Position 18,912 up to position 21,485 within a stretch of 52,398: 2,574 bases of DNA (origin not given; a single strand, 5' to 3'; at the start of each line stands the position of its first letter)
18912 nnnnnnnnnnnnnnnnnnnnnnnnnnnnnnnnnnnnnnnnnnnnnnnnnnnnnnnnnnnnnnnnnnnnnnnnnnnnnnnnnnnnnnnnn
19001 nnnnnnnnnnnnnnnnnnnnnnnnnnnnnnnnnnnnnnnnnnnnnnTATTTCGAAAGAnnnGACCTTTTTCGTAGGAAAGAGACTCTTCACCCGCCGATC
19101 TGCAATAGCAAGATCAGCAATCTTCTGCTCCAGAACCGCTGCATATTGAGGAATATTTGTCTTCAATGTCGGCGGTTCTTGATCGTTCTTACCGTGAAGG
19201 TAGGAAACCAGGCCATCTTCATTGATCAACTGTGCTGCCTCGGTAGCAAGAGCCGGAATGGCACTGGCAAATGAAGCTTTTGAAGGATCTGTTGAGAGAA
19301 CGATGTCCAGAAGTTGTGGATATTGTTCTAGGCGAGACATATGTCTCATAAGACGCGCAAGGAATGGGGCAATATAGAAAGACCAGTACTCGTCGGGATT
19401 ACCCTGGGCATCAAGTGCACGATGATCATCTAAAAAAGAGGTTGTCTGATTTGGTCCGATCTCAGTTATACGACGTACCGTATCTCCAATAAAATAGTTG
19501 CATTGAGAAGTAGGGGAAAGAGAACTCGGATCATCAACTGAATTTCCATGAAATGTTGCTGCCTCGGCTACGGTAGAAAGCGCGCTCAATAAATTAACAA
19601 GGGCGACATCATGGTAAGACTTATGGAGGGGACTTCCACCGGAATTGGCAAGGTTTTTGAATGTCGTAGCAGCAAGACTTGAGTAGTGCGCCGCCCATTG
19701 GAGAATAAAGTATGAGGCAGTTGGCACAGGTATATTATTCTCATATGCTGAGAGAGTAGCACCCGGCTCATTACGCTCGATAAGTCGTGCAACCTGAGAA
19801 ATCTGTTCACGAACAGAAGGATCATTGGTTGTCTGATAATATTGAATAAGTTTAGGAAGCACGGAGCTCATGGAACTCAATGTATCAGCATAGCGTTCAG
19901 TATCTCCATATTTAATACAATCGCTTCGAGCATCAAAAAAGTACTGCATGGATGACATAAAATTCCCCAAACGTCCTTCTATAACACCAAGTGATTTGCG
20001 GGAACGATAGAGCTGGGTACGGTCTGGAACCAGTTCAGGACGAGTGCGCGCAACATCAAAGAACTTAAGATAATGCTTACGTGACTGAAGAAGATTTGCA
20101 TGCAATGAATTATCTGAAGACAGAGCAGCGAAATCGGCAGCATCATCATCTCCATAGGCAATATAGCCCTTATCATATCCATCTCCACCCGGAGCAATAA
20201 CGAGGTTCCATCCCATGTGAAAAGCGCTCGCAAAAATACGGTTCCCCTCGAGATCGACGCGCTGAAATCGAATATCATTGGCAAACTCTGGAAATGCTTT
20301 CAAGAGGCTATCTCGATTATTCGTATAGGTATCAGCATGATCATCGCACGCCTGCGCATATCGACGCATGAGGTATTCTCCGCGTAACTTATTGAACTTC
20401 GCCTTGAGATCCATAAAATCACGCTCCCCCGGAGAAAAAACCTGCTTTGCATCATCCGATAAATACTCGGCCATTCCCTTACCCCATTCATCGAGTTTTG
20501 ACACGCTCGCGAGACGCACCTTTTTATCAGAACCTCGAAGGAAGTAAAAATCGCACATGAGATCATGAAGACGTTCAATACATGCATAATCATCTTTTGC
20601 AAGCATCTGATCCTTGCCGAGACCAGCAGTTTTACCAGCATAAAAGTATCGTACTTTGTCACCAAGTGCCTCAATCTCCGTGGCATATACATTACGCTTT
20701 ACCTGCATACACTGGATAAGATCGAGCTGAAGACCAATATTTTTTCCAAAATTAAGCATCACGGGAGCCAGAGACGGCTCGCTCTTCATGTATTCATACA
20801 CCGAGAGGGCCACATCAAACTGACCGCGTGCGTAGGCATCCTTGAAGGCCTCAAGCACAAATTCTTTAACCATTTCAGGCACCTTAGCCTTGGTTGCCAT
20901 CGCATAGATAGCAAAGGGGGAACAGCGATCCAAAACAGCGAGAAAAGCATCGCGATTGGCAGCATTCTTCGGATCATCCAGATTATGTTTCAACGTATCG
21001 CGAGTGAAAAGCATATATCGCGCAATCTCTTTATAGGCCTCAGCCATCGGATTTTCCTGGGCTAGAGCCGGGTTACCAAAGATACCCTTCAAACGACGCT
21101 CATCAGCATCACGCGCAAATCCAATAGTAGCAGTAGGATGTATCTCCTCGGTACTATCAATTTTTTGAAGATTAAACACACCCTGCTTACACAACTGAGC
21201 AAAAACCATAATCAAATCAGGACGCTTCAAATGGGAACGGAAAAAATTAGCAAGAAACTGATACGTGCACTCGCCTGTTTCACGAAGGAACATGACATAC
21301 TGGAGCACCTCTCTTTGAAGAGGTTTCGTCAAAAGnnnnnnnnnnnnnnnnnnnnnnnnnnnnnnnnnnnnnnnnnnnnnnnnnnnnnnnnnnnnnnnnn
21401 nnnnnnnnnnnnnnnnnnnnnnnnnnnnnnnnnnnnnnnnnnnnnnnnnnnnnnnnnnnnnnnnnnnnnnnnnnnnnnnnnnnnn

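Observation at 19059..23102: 1347-aa STAND-type NTPase with an apparently dead cyclase domain, inserted in the pyrimidine cluster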

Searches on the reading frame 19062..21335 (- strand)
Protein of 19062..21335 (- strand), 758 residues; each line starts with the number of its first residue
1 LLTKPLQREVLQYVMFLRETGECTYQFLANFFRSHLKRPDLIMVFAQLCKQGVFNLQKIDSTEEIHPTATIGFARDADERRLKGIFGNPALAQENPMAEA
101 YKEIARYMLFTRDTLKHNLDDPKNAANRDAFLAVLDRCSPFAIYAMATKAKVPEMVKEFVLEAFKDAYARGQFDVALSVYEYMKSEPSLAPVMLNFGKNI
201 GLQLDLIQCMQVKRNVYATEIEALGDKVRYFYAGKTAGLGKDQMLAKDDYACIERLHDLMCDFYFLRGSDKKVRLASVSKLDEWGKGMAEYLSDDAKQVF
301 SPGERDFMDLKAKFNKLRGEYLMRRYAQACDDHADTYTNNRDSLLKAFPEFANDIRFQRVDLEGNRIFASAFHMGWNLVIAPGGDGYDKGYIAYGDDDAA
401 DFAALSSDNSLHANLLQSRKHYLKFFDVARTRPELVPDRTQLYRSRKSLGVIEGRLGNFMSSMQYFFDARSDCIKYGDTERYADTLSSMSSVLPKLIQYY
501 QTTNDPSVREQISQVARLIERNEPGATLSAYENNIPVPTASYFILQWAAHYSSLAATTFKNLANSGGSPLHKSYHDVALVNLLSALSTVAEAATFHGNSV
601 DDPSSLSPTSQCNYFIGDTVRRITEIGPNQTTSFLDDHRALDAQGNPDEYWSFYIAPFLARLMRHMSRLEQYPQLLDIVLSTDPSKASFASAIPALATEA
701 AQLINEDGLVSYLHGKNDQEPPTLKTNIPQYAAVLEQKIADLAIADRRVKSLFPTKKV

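Call 66: predict_structure(alignment_id=A5)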
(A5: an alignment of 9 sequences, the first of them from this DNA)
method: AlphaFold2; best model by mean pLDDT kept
length: 758 residues; sequences in the alignment: 9
mean_pLDDT: 81.7   pTM: 0.70
mean pLDDT of the five models: 81.7, 80.5, 79.7, 76.4, 72.9
residues with pLDDT >= 90: 247; 70-90: 400; 50-70: 63; < 50: 48
segments of 3 or more residues with pLDDT < 50: 58-63, 76-78, 89-94, 380-391, 705-723
pLDDT, mean of each block of 10 residues (from residue 1): 82 84 82 91 87 63 55 57 58 62 92 85 79 82 89 90 88 84 91 91 93 84 94 87 81 91 84 85 89 83 89 87 71 77 92 88 86 69 37 73 82 88 90 77 91 92 93 77 93 92 87 92 74 76 94 92 68 88 94 89 78 84 83 89 86 93 88 84 85 88 49 36 59 90 90 67
secondary structure, 60 per line:
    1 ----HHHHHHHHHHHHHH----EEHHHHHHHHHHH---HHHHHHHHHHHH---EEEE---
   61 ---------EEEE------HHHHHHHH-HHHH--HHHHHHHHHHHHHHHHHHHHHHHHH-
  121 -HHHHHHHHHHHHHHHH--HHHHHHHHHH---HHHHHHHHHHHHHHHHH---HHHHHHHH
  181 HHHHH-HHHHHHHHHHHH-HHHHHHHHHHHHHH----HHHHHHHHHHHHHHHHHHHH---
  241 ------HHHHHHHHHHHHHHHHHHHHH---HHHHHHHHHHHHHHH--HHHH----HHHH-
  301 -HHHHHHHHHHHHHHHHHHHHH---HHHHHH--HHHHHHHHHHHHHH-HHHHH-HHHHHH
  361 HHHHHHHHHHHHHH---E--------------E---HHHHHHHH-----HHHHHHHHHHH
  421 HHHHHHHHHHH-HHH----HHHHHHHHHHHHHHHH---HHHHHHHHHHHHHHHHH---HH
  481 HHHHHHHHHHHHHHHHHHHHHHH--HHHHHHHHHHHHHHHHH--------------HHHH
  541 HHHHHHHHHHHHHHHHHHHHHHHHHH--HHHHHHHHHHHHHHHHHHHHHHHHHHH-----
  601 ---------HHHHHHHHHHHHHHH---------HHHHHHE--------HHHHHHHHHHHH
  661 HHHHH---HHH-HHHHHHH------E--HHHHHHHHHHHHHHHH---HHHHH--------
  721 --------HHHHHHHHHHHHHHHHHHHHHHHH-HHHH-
elements in order (helices of 4 or more, strands of 3 or more residues): H5-18 H25-35 H39-50 E54-57 E70-73 H80-87 H89-92 H95-119 H122-137 H140-149 H153-169 H173-185 H187-198 H200-213 H218-237 H247-267 H271-285 H288-291 H296-299 H302-322 H326-331 H334-347 H349-353 H355-374 H397-404 H410-431 H440-455 H459-475 H479-503 H506-522 H537-566 H569-595 H610-624 H634-639 H649-665 H673-679 H689-704 H708-712 H729-752 H754-757

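Call 69: fold_search(model_id=the predicted structure, library=pdb)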
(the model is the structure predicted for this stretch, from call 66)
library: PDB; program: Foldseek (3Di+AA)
matches with E <= 10: 660; with E <= 0.001: 2
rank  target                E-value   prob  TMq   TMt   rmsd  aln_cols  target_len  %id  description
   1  9rtt_Q                8.3e-04  0.84  0.11  0.10  31.9       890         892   10  Activated Elongation Complex with IWS1 and ELOF1 (released 2025-09-03)
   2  7dkh_A                9.7e-04  0.92  0.13  0.11  28.1       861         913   10  Crystal structure of the Ctr9/Paf1/Cdc73/Rtf1 quaternary complex (released 2021-11-24)
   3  6xr1                  1.1e-03  0.99  0.17  0.23  24.5       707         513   12  Computationally designed right-handed alpha/alpha single-chain toroid with 9 repeats (released 2021-07-14)
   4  9hvq_Q                2.2e-03  0.51  0.09  0.08  34.9       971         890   11  Structure of the transcribing Pol II-DSIF-PAF-SPT6-RECQL5 complex (released 2025-07-16)
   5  5k04_A                3.5e-03  0.80  0.14  0.14  20.8       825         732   11  The NatB Acetyltransferase Complex Bound To CoA and MES (released 2017-04-19)
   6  6hc2_A                3.8e-03  1.00  0.23  0.41  13.0       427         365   11  Crystal structure of NuMA/LGN hetero-hexamers (released 2019-05-29)
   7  7rdr_A                4.1e-03  0.99  0.15  0.21  22.5       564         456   11  Circular tandem repeat protein with novel repeat topology and enhanced subunit contact surfaces (released 2021-09-01)
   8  9hn4_B                4.2e-03  0.98  0.18  0.12  20.0       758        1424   12  Cryo-EM structure of human separase bound to phosphorylated SCC1 (310-550 aa) (released 2025-09-03)
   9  6hc2_C                5.1e-03  1.00  0.24  0.44  12.9       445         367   11  Crystal structure of NuMA/LGN hetero-hexamers (released 2019-05-29)
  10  6hc2_E                5.5e-03  1.00  0.24  0.43  12.9       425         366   11  Crystal structure of NuMA/LGN hetero-hexamers (released 2019-05-29)
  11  5a6c_B                6.2e-03  1.00  0.24  0.42  10.4       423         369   12  Concomitant binding of Afadin to LGN and F-actin directs planar spindle orientation (released 2015-12-30)
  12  7tdz_M                6.6e-03  0.85  0.17  0.16  23.4       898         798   10  Cryo-EM model of protomer of the cytoplasmic ring of the nuclear pore complex from Xenopus laevis (released 2022-06-22)
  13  6hc2_S                6.9e-03  1.00  0.23  0.42  13.0       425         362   11  Crystal structure of NuMA/LGN hetero-hexamers (released 2019-05-29)
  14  5a7d_D                7.7e-03  1.00  0.24  0.44  10.4       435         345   12  Tetrameric assembly of LGN with Inscuteable (released 2016-08-03)
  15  3sf4_B                9.0e-03  1.00  0.24  0.46  12.0       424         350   11  Crystal structure of the complex between the conserved cell polarity proteins Inscuteable and LGN (released 2011-11-23)
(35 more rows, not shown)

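Call 107: search_solved_structures(query=A5, max_evalue=1)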
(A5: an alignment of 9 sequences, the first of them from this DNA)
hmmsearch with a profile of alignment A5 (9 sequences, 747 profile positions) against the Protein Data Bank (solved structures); distinct sequences matched with E-value up to 1: 1.
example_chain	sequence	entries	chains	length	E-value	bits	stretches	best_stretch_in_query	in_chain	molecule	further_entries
7luv_D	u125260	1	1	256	0.2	12.9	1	611-698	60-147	THO complex subunit MFT1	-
